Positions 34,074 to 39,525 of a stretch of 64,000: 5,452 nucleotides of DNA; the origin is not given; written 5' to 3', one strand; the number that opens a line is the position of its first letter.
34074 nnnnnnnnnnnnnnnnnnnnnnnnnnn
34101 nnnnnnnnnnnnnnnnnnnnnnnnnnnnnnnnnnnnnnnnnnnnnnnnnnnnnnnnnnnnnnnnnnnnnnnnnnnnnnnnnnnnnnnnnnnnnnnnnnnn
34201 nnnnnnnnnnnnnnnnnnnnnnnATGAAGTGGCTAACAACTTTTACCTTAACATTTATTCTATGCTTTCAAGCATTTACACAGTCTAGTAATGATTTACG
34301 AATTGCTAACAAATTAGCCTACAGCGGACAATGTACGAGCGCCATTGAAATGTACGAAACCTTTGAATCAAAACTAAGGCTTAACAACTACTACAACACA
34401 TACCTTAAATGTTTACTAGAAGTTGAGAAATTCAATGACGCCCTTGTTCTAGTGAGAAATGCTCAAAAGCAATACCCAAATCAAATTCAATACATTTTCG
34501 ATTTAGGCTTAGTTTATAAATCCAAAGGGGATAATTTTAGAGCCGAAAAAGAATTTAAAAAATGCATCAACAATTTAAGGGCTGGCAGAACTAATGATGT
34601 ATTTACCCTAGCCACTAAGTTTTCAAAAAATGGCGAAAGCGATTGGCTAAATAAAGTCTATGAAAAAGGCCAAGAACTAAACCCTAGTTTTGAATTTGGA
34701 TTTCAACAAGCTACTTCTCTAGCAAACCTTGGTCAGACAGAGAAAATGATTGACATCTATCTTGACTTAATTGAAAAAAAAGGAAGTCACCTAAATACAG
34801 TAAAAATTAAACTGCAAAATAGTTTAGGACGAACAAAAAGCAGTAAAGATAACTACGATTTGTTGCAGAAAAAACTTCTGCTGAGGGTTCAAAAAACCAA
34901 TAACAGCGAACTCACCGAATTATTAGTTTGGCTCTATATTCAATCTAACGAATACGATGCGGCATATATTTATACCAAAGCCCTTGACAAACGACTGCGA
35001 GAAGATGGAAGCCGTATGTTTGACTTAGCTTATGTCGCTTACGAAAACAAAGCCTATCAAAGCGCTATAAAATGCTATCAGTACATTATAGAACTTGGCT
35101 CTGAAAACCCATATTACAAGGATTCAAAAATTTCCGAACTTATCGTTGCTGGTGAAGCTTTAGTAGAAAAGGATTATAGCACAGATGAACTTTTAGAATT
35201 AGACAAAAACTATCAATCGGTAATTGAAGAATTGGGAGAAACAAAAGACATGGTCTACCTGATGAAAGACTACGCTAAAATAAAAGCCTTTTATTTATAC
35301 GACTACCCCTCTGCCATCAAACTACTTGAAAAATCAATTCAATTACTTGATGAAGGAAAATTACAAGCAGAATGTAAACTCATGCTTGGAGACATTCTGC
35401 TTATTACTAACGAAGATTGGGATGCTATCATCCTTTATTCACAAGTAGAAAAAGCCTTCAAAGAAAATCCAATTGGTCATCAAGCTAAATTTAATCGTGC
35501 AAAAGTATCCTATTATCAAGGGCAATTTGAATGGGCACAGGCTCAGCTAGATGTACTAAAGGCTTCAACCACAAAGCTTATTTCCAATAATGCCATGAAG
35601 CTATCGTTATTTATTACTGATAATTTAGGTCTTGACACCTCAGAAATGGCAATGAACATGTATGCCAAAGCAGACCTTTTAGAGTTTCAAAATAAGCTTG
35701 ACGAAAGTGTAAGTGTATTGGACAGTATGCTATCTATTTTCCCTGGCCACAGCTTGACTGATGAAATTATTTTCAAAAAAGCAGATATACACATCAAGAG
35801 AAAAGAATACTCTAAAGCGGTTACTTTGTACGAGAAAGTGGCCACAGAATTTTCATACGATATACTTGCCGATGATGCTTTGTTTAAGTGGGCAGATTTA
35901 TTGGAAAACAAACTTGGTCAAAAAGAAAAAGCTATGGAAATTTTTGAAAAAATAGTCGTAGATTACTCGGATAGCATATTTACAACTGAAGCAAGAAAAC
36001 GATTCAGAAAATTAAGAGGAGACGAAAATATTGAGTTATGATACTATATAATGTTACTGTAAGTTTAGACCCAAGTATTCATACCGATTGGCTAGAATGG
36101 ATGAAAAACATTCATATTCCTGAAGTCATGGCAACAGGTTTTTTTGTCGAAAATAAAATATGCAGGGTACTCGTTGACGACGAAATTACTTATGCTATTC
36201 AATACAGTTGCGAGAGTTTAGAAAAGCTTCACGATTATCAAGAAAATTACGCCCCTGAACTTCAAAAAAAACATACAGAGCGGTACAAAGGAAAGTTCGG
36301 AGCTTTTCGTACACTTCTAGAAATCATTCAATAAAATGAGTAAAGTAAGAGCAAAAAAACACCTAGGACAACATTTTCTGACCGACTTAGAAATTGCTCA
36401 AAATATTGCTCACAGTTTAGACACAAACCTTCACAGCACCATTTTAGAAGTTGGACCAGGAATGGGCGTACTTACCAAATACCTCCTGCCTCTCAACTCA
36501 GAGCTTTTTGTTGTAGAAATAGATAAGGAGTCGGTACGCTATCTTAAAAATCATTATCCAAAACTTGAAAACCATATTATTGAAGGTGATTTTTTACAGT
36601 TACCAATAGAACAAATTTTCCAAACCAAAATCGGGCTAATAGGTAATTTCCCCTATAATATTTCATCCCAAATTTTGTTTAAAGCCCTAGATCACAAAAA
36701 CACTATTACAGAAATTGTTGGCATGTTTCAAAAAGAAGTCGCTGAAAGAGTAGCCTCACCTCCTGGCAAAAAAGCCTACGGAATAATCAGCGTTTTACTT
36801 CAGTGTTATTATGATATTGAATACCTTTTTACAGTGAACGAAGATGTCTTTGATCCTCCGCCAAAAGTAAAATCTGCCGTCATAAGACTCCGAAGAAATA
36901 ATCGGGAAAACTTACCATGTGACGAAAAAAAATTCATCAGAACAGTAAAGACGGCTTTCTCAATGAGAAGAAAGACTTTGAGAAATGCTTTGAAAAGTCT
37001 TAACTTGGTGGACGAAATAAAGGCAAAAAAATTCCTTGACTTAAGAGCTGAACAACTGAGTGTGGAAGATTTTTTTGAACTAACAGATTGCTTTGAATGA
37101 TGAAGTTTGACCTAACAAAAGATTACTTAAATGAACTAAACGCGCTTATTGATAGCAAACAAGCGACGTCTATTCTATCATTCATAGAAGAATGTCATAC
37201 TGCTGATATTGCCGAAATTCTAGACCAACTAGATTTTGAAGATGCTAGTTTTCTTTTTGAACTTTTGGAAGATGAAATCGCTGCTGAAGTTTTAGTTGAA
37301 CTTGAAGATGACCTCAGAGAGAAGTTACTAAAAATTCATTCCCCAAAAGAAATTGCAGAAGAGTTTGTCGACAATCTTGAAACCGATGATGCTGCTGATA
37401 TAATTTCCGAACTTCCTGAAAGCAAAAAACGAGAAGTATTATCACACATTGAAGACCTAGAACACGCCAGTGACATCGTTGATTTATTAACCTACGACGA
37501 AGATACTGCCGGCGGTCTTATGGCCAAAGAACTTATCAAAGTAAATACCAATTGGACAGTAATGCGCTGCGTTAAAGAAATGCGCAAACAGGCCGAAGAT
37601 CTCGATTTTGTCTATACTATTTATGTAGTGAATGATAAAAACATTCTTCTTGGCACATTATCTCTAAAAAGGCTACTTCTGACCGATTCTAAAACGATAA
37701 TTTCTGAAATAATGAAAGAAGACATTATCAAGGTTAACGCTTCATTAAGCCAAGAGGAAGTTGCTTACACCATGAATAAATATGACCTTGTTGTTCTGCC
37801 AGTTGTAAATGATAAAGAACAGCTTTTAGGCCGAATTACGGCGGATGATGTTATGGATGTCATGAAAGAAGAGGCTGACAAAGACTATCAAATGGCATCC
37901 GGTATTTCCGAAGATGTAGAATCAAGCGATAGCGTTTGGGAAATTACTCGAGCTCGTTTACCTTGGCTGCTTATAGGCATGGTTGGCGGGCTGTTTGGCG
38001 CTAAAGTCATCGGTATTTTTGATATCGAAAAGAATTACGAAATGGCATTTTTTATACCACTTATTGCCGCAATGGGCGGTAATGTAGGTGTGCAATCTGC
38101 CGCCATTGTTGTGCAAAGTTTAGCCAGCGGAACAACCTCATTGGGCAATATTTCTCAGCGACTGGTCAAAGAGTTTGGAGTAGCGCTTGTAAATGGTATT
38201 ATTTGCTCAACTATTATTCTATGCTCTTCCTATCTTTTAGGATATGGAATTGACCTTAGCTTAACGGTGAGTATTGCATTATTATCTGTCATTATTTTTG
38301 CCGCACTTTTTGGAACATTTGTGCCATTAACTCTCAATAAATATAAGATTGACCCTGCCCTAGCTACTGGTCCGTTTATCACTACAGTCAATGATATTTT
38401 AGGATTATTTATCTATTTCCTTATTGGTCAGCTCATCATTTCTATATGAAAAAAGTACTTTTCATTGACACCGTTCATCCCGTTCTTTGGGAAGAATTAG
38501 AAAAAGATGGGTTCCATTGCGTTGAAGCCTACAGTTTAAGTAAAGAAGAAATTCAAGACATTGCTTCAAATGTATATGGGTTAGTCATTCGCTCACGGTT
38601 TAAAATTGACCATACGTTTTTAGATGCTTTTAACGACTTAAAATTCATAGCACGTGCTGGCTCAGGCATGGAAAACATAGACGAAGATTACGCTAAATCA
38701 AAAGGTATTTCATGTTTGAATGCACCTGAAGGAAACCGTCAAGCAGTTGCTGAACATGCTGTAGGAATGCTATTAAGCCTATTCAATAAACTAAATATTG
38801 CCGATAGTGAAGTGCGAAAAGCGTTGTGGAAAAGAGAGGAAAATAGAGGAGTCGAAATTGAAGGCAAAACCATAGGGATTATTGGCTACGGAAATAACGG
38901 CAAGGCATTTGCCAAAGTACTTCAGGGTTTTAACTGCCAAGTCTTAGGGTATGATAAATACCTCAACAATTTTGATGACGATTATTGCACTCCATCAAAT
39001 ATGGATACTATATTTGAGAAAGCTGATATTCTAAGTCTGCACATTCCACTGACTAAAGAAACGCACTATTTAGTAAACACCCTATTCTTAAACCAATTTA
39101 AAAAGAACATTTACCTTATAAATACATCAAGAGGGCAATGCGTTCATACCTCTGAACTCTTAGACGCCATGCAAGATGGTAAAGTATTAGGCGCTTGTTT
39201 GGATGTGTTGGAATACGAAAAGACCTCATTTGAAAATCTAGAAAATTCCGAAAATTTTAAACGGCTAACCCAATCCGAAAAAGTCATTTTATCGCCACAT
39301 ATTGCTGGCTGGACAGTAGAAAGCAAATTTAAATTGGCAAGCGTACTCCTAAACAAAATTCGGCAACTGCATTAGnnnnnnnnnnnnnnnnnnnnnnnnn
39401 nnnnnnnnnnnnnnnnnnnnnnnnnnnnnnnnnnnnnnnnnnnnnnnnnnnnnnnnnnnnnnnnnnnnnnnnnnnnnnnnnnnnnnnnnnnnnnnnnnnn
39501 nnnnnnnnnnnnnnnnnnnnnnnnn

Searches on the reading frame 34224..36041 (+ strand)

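Call 34: search_protein_families(library=pfam, proteins=[window:34224-36041:+], max_evalue=0.001)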
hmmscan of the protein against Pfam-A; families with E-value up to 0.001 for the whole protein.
window:34224-36041:+ (605 aa): 9 families
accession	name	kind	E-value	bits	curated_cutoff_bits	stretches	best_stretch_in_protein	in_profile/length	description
PF13174.12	TPR_6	-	2.4e-13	50.2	26.3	1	551-584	1-33/33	Tetratricopeptide repeat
PF13428.12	TPR_14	-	3.1e-12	46.3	23.5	0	480-509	5-34/44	Tetratricopeptide repeat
PF07719.23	TPR_2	-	2.3e-11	43.3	27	0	266-291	5-30/34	Tetratricopeptide repeat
PF13424.12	TPR_12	-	4.6e-11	43.2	30.1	0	360-413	18-76/77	Tetratricopeptide repeat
PF14559.12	TPR_19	-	6.4e-11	42.9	25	0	489-539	4-51/68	Tetratricopeptide repeat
PF13432.12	TPR_16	-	3e-09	37.6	32.7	0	236-296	5-65/65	Tetratricopeptide repeat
PF13181.12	TPR_8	-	1.6e-08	34.5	25.7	0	89-115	2-28/34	Tetratricopeptide repeat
PF25058.1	ARM_TT21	-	8.1e-05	23.1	27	1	425-551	13-132/155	Tetratricopeptide repeat protein 21 ARM repeat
PF14938.12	SNAP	-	0.00084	19.3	25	0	510-542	152-184/282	Soluble NSF attachment protein, SNAP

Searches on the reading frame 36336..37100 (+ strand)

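Call 34: search_protein_families(library=pfam, proteins=[window:36336-37100:+], max_evalue=0.001)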
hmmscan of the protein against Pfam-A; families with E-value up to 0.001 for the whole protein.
window:36336-37100:+ (254 aa): 3 families
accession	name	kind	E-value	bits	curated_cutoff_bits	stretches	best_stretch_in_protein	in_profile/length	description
PF00398.26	RrnaAD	-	3.9e-47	161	24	1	5-251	3-259/263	Ribosomal RNA adenine dimethylase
PF13649.12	Methyltransf_25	-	0.00029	21.9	27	1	36-93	1-62/97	Methyltransferase domain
PF08241.18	Methyltransf_11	-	0.00046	21.2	21.2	0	37-92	1-57/95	Methyltransferase domain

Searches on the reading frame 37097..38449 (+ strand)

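Call 34: search_protein_families(library=pfam, proteins=[window:37097-38449:+], max_evalue=0.001)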
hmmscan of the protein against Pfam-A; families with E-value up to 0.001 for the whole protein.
window:37097-38449:+ (450 aa): 4 families
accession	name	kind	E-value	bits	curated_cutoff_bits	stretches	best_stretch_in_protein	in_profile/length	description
PF01769.21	MgtE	-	8e-34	117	27.6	1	320-443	1-125/125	Divalent cation transporter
PF03448.22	MgtE_N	-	9.1e-21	74.7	25.9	1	34-136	2-102/102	MgtE intracellular N domain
PF00571.33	CBS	-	5.8e-16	59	24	2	202-257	1-56/57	CBS domain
PF14841.11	FliG_M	-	1.3e-08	35.4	25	0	93-125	22-54/76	FliG middle domain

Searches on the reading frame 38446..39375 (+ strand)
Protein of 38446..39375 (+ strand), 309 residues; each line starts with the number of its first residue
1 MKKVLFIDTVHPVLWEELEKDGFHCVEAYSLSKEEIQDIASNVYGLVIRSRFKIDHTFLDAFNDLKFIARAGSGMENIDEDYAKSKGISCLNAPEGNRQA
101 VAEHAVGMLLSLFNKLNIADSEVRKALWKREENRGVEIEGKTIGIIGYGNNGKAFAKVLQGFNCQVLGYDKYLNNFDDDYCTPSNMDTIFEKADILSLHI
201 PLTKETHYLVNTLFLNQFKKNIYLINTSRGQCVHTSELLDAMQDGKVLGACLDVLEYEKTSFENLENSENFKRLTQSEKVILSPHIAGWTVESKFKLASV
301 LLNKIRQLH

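Call 34: search_protein_families(library=pfam, proteins=[window:38446-39375:+], max_evalue=0.001)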
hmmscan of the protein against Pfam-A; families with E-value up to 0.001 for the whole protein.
window:38446-39375:+ (309 aa): 3 families
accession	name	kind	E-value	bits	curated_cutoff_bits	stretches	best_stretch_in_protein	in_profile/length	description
PF02826.25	2-Hacid_dh_C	-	3.4e-48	163.8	25.1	1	106-287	1-178/178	D-isomer specific 2-hydroxyacid dehydrogenase, NAD binding domain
PF00389.36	2-Hacid_dh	-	5.2e-22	78.4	24.6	1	4-305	1-120/134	D-isomer specific 2-hydroxyacid dehydrogenase, catalytic domain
PF07991.19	KARI_N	-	3.9e-06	27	20.6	1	138-207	2-75/165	Acetohydroxy acid isomeroreductase, NADPH-binding domain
